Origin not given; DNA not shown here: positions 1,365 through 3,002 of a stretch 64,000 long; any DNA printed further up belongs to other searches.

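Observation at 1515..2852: A second, divergent family A polymerase-like gene without an exonuclease domain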

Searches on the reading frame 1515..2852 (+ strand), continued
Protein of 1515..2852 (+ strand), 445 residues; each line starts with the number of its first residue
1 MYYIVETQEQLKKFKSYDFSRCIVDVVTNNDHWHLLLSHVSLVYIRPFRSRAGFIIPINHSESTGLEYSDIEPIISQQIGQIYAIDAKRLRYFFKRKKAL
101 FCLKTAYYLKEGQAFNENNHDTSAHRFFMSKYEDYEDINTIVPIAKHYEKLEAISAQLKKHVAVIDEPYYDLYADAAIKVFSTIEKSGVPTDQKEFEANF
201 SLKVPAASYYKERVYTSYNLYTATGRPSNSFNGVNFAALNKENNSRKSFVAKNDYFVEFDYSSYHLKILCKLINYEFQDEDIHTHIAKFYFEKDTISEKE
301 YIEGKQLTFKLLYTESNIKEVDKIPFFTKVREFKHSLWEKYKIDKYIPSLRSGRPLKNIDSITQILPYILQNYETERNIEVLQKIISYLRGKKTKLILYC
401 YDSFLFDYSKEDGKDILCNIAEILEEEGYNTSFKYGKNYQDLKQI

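Call 14: search_solved_structures(query=A1, max_evalue=0.01, show_alignments=2)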
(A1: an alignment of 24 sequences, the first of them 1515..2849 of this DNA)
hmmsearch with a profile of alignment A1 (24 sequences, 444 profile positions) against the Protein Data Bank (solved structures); distinct sequences matched with E-value up to 0.01: 28.
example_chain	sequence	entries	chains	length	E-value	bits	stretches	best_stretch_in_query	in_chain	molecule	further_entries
8oo6_A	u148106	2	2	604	5.1e-08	35.3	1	197-317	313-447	DNA polymerase I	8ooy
1d9d_A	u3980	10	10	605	5.1e-08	35.3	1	197-317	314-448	DNA POLYMERASE I | PROTEIN (DNA POLYMERASE I KLENOW FRAGMENT (E.C.2.7.7.7)) | PROTEIN (DNA POLYMERASE I-KLENOW FRAGMENT (E.C.2.7.7.7))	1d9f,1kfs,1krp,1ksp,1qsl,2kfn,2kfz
1dpi_A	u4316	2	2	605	5.1e-08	35.3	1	197-317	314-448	DNA POLYMERASE I KLENOW FRAGMENT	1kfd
1kln_A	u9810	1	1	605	5.1e-08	35.3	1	197-317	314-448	PROTEIN (DNA POLYMERASE I KLENOW FRAGMENT (E.C.2.7.7.7))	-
1d8y_A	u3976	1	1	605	5.1e-08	35.3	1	197-317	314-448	DNA POLYMERASE I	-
6mu4_A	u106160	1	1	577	8.3e-05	24.7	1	210-361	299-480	DNA polymerase I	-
6dsu_A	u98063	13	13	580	8.4e-05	24.7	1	210-361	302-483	DNA polymerase I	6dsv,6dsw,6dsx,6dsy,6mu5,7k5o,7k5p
4uqg_A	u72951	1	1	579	8.6e-05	24.7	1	210-361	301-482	DNA POLYMERASE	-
2xy7_A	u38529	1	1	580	8.6e-05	24.7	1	210-361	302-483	DNA POLYMERASE I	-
2xo7_A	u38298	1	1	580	8.6e-05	24.7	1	210-361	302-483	DNA POLYMERASE I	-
2xy6_A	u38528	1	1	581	8.7e-05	24.7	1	210-361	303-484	DNA POLYMERASE I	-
2xy5_A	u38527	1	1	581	8.7e-05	24.7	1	210-361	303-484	DNA POLYMERASE I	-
6p5c_A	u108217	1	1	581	0.0001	24.4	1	210-360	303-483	DNA polymerase I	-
4b9l_A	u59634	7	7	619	0.00011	24.4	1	210-361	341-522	DNA POLYMERASE I | DNA POLYMERASE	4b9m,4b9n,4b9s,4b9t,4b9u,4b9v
2bdp_A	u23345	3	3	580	0.00014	24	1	210-360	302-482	PROTEIN (DNA POLYMERASE I)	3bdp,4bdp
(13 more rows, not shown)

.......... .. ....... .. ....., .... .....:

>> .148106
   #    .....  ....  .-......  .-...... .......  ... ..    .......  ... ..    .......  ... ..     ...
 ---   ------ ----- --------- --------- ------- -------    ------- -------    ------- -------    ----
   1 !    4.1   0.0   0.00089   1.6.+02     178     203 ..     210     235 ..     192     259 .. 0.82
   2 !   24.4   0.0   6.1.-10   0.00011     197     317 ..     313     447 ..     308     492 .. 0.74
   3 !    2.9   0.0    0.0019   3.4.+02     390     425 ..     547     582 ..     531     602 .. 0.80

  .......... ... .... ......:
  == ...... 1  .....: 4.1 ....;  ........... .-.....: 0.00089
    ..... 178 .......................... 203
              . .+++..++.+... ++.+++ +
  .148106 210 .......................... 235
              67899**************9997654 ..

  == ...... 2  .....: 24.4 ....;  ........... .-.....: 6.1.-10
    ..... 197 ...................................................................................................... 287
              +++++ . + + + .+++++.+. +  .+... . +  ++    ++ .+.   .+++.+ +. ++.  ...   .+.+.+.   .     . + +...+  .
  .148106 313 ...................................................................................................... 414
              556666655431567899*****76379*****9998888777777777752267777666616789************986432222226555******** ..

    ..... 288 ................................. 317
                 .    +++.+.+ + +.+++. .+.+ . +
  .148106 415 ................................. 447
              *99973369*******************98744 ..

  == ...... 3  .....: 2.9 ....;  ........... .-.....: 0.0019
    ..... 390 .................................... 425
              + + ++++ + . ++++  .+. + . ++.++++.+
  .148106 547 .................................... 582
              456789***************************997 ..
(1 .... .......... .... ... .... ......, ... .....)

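Call 26: predict_structure(alignment_id=A1)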
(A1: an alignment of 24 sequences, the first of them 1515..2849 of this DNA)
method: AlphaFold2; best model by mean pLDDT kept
length: 445 residues; sequences in the alignment: 24
mean_pLDDT: 92.5   pTM: 0.90
mean pLDDT of the five models: 92.5, 92.5, 91.9, 91.7, 91.1
residues with pLDDT >= 90: 366; 70-90: 72; 50-70: 7; < 50: 0
segments of 3 or more residues with pLDDT < 50: none
pLDDT, mean of each block of 10 residues (from residue 1): 87 92 97 94 96 94 88 94 96 91 95 93 96 93 97 97 94 92 96 92 91 94 84 89 91 97 92 91 90 91 89 73 86 94 94 91 92 94 97 96 95 96 94 95 91
secondary structure, 60 per line:
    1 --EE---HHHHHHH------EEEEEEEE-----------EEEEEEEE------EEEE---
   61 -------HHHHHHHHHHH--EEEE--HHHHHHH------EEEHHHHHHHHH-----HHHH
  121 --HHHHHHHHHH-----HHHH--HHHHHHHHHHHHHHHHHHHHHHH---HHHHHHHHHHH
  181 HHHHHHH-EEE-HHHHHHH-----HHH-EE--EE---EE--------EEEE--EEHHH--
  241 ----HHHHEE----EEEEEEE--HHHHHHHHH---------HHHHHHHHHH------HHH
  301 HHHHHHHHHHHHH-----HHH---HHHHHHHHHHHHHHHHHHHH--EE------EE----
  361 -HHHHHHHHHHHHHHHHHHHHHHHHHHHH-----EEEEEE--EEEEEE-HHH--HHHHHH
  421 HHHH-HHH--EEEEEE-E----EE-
elements in order: H8-14 E21-28 E40-47 E54-57 H68-78 E81-84 H87-93 E100-102 H103-111 H117-120 H123-132 H138-141 H144-166 H170-187 E189-191 H193-199 E228-231 H245-248 E255-261 H264-272 H282-291 H298-313 H325-344 H362-389 E395-400 E403-408 H415-424 E431-436

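Call 28: search_protein_representatives(alignment_id=A1)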
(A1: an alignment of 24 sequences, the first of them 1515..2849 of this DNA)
Query: 24 sequences, 444 profile positions. Proteins with E-value up to 0.001 (for the whole library): 1942; up to 1e-10: 1199; up to 1e-30: 697. The best 150 are listed.
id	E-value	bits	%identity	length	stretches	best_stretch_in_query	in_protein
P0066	3.1e-183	626.0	-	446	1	1-443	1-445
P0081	3.4e-172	589.7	-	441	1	1-444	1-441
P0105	3.9e-169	579.6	-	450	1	1-443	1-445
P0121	8.8e-169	578.4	-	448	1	1-443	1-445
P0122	1.5e-165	567.8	-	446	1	1-442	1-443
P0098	1.3e-164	564.6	-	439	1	1-443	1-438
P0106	1.1e-158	545.1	-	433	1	1-444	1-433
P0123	2.1e-147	507.9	-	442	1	1-441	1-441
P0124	7.7e-147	506.1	-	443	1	1-442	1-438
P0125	6.4e-143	493.2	-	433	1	1-439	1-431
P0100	2.2e-139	481.5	-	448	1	1-444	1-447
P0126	5.5e-139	480.2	-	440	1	1-442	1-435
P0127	1.7e-137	475.3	-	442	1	1-444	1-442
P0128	6.9e-135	466.7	-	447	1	2-443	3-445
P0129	3.8e-129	447.8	-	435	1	1-442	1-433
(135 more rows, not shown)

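Call 44: find_encoding_contigs(protein=P0015, flank=10000, max_places=1)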
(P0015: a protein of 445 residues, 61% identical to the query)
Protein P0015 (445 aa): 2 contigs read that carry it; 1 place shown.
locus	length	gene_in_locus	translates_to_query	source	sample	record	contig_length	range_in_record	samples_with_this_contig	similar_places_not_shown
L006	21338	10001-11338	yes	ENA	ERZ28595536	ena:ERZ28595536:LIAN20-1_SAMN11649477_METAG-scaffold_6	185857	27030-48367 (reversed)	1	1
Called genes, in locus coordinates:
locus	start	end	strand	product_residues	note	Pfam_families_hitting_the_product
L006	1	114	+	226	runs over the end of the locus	PF00574:CLP_protease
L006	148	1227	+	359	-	-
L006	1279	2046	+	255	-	-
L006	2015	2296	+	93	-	-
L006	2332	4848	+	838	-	-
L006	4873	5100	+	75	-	-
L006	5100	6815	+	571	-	-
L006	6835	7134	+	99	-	-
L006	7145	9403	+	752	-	-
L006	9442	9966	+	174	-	-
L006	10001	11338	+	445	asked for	PF00476:DNA_pol_A (weak)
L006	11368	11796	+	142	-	-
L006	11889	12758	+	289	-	PF08804:gp32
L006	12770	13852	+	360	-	PF00154:RecA_N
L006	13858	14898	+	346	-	PF02739:5_3_exonuc_N, PF01367:5_3_exonuc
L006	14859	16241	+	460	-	PF06745:ATPase (faint), PF13481:AAA_25 (weak), PF03796:DnaB_C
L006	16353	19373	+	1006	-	PF02867:Ribonuc_red_lgC (faint)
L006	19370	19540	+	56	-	PF17653:DUF5522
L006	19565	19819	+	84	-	-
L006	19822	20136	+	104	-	PF03819:MazG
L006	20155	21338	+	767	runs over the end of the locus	PF01612:DNA_pol_A_exo1, PF18136:DNApol_Exo (faint), PF00476:DNA_pol_A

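Call 54: find_encoding_contigs(protein=P0101, flank=10000, max_places=1)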
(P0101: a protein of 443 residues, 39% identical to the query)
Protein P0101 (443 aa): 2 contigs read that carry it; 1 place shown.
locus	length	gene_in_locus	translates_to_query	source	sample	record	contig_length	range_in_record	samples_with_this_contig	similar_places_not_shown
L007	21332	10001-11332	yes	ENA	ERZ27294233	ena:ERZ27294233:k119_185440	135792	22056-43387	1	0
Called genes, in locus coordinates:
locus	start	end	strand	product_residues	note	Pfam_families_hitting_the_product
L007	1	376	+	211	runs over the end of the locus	-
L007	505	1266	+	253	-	-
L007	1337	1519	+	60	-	-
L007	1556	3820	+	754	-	-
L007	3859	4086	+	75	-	-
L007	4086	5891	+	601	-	-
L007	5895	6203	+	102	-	-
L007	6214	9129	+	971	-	-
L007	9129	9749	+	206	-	-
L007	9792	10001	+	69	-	-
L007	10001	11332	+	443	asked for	-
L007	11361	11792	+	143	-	-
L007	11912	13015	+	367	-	PF08804:gp32 (weak)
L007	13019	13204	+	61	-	-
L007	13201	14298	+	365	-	-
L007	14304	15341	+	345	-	PF02739:5_3_exonuc_N, PF01367:5_3_exonuc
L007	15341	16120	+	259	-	-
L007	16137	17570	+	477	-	PF03796:DnaB_C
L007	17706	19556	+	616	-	PF02867:Ribonuc_red_lgC (faint)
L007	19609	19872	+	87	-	-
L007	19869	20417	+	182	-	PF03819:MazG (faint)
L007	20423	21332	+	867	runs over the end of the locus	PF03104:DNA_pol_B_exo1, PF00136:DNA_pol_B, PF20286:divDNApol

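Call 55: find_encoding_contigs(protein=P0089, flank=10000, max_places=1)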
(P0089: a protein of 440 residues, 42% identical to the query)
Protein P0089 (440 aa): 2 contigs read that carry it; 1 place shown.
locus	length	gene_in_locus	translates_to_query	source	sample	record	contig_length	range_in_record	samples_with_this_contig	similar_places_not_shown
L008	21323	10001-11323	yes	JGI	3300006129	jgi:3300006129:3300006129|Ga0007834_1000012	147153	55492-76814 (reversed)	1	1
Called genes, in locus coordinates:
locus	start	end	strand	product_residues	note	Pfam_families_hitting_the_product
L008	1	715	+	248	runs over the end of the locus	-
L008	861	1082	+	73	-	-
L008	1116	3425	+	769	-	-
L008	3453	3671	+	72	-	-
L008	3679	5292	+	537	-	-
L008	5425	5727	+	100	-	-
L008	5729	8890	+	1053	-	-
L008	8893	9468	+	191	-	-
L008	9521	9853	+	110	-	-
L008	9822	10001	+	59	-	-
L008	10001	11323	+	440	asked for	PF00476:DNA_pol_A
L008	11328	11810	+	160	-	-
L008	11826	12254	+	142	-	-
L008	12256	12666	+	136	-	-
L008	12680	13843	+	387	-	-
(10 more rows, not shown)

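Call 56: find_encoding_contigs(protein=P0086, flank=10000, max_places=1)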
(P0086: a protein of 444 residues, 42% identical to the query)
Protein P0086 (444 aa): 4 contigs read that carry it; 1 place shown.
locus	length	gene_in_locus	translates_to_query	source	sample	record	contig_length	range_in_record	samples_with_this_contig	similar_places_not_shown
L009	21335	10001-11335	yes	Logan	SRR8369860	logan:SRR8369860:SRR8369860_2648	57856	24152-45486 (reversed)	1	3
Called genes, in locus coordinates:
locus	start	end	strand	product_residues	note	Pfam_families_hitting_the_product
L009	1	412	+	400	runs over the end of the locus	-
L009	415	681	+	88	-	-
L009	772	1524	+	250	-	-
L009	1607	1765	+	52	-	-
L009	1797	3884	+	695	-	-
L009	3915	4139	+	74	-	-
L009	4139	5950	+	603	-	-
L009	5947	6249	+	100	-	-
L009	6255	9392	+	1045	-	-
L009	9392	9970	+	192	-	-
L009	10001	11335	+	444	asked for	-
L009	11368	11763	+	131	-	-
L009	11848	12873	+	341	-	PF08804:gp32 (weak)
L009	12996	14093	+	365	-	-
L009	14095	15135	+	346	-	PF02739:5_3_exonuc_N, PF01367:5_3_exonuc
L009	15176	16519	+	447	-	PF13481:AAA_25, PF03796:DnaB_C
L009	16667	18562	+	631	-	PF21995:RNR-II_ins_dom, PF02867:Ribonuc_red_lgC (weak)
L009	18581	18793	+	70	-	-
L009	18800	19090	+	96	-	-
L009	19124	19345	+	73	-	-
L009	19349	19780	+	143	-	PF00692:dUTPase, PF22769:DCD (weak)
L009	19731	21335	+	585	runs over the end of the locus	PF03104:DNA_pol_B_exo1, PF00136:DNA_pol_B, PF20286:divDNApol (weak)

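Call 63: search_protein_families(library=ncbifam, proteins=[window:1515-2852:+], max_evalue=0.01)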
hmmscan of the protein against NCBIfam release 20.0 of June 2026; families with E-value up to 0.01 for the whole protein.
window:1515-2852:+ (445 aa): 0 families

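Call 67: search_dna_similar(query=L009:19731-21335:+, collection=phages, mode=protein, max_rows=25, max_evalue=0.00001)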
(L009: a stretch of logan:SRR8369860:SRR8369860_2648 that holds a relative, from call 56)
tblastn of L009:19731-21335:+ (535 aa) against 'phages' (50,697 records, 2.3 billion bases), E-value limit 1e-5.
Records with a match: 2667; places in all: 2667; records where one place covers at least 80% of the query: 369.
Best place of each record, by identity: <60% 2667.
By first word of the organism name: Escherichia 674; Synechococcus 377; Klebsiella 333; Salmonella 199; Vibrio 136; Aeromonas 92; Shigella 89; Acinetobacter 71; Cyanophage 61; Enterobacter 59; and 68 more.
By host as written in the record: - 467; Escherichia coli 281; Klebsiella pneumoniae 115; Synechococcus 107; Synechococcus sp. 38; Aeromonas salmonicida 38; Escherichia coli O157:H7 38; Salmonella enterica 30; and 583 more.
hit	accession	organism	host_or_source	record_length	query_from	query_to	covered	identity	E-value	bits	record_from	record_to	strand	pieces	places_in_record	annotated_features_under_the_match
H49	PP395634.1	Microcystis phage Mel-JY01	Microcystis elabens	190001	18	535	97%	37.6%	8e-90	307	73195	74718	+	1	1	PolB DNA polymerase elongation subunit | hypothetical protein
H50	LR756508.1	uncultured phage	metagenomic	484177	26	535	95%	32.3%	7e-69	246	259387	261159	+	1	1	record has no annotation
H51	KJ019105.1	Synechococcus phage ACG-2014f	-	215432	45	519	89%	31.9%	2e-57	213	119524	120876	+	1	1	DNA polymerase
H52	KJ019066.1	Synechococcus phage ACG-2014f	-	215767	45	519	89%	31.9%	2e-57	213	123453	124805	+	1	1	DNA polymerase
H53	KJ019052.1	Synechococcus phage ACG-2014f_Syn7803C7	-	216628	45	519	89%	31.9%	2e-57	213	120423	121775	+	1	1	DNA polymerase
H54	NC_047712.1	Synechococcus phage ACG-2014f_Syn7803C7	-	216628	45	519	89%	31.9%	2e-57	213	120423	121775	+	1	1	DNA polymerase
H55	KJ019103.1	Synechococcus phage ACG-2014f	-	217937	45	519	89%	31.9%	2e-57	213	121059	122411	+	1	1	DNA polymerase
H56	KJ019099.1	Synechococcus phage ACG-2014f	-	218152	45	519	89%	31.9%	2e-57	213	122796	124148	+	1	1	DNA polymerase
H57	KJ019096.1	Synechococcus phage ACG-2014f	-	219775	45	519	89%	31.9%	2e-57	213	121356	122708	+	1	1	DNA polymerase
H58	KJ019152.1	Synechococcus phage ACG-2014f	-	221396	45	519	89%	31.9%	2e-57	213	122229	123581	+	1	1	DNA polymerase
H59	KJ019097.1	Synechococcus phage ACG-2014f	-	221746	45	519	89%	31.9%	2e-57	213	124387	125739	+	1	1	DNA polymerase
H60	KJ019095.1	Synechococcus phage ACG-2014f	-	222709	45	519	89%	31.9%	2e-57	213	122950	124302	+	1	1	DNA polymerase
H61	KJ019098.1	Synechococcus phage ACG-2014f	-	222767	45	519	89%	31.9%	2e-57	213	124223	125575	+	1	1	DNA polymerase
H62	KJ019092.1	Synechococcus phage ACG-2014f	-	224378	45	519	89%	31.9%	2e-57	213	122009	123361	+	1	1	DNA polymerase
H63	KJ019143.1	Synechococcus phage ACG-2014f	-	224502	45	519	89%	31.9%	2e-57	213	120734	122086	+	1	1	DNA polymerase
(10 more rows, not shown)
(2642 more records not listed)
